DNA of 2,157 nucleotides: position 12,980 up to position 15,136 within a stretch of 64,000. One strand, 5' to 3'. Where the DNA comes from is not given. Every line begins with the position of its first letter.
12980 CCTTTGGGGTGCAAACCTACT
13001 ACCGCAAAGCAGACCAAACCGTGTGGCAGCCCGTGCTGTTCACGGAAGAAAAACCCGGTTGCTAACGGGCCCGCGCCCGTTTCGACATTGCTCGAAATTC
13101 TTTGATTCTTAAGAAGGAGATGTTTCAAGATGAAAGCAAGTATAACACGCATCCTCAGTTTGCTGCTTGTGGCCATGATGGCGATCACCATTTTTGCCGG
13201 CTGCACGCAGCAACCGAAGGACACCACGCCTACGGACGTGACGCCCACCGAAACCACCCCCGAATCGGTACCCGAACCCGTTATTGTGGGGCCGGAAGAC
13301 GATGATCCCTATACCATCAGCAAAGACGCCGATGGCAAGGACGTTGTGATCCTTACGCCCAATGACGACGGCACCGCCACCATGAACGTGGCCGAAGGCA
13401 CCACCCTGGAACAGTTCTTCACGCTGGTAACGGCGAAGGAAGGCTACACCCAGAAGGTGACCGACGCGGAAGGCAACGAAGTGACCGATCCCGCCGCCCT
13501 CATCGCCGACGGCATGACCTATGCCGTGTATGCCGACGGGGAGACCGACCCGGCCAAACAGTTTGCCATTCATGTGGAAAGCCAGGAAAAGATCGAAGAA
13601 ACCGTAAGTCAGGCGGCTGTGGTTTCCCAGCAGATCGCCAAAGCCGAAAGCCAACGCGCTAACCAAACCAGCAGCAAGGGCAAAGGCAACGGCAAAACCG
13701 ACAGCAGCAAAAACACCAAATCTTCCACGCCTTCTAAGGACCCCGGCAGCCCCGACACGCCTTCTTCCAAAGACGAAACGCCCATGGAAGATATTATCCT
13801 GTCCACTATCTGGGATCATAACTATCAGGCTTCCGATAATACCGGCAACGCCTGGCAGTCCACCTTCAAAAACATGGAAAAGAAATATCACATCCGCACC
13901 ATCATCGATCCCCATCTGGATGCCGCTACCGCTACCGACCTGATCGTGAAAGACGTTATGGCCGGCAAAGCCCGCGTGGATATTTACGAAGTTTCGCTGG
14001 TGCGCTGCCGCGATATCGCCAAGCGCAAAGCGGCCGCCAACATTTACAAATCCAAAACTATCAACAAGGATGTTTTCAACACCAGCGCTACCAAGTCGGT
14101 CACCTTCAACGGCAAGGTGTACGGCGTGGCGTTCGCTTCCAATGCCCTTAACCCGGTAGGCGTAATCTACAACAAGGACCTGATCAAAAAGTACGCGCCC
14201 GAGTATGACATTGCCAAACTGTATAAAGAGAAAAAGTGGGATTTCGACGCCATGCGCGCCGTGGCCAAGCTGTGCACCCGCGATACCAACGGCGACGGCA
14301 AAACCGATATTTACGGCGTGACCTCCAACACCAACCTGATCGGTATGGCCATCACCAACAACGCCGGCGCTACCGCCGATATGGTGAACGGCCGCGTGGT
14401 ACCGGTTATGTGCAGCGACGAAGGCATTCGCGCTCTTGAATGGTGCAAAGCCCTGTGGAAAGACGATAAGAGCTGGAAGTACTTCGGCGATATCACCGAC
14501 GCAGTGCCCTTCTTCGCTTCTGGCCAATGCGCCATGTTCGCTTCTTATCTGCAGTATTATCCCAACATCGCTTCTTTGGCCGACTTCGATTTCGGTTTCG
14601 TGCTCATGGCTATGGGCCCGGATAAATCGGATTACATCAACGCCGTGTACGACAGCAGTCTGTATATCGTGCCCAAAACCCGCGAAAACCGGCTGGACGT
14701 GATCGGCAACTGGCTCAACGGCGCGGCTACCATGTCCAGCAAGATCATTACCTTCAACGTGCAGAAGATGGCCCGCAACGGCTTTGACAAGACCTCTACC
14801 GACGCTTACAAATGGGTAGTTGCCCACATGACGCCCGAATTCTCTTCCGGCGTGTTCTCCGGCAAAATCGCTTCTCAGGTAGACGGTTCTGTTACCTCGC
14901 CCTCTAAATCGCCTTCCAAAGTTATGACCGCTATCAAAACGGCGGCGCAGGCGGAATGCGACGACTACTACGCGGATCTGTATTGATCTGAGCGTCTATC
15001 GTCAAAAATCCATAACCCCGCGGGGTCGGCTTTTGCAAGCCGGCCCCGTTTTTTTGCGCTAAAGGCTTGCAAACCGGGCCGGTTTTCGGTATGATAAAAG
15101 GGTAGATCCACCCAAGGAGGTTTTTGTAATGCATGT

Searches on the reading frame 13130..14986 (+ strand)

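Call 18: search_protein_families(library=pfam, proteins=[window:13130-14986:+], max_evalue=0.001)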
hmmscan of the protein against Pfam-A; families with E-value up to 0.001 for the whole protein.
window:13130-14986:+ (618 aa): 0 families

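Call 72: search_protein_families(library=pfam, proteins=[window:13130-14986:+], max_evalue=5)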
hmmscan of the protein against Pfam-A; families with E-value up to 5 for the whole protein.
window:13130-14986:+ (618 aa): 3 families
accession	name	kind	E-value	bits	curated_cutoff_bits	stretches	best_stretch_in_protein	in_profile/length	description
PF19167.5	DUF5849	-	0.029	14.5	26.9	1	6-145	5-144/200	Family of unknown function (DUF5849)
PF03695.18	UPF0149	-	0.1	13.2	25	1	409-507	13-100/181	Uncharacterised protein family (UPF0149)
PF01839.29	FG-GAP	-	0.12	12.8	22.1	1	381-394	5-18/37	FG-GAP repeat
